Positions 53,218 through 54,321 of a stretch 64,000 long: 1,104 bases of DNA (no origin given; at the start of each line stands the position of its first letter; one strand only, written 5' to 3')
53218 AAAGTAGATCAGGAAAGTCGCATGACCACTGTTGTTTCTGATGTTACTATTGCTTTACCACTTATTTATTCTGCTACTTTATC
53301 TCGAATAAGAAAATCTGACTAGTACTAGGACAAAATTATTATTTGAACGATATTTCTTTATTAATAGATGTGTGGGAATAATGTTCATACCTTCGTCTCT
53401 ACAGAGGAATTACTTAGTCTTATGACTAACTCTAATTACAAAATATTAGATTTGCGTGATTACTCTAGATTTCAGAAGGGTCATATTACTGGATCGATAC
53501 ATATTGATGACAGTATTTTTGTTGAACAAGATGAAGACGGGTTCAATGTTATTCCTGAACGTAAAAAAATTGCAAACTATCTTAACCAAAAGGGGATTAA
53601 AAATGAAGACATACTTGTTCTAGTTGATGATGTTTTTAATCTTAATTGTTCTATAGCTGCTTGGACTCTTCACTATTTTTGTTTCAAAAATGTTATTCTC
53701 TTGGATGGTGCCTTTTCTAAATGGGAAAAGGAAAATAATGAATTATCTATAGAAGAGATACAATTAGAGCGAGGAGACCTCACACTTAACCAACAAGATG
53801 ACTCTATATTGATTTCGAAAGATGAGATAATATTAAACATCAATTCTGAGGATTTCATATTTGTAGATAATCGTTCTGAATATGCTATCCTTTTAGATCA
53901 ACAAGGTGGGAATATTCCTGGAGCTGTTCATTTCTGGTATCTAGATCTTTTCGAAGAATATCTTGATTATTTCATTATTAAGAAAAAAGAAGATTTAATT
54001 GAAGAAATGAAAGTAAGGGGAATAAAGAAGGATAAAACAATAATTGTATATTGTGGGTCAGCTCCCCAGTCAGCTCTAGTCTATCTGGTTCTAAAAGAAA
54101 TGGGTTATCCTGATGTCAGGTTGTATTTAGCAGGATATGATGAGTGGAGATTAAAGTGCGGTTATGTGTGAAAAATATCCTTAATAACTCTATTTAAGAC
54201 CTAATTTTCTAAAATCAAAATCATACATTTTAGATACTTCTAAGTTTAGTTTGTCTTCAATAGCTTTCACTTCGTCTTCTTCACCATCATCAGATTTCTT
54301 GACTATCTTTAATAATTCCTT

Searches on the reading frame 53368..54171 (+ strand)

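Call 76: search_protein_families(library=pfam, proteins=[window:53368-54171:+], max_evalue=0.01)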
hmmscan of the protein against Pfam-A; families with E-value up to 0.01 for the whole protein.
window:53368-54171:+ (267 aa): 1 family
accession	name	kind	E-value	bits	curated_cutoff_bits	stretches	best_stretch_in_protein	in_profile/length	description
PF00581.25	Rhodanese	-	4.4e-32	111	22.2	2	11-121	1-101/102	Rhodanese-like domain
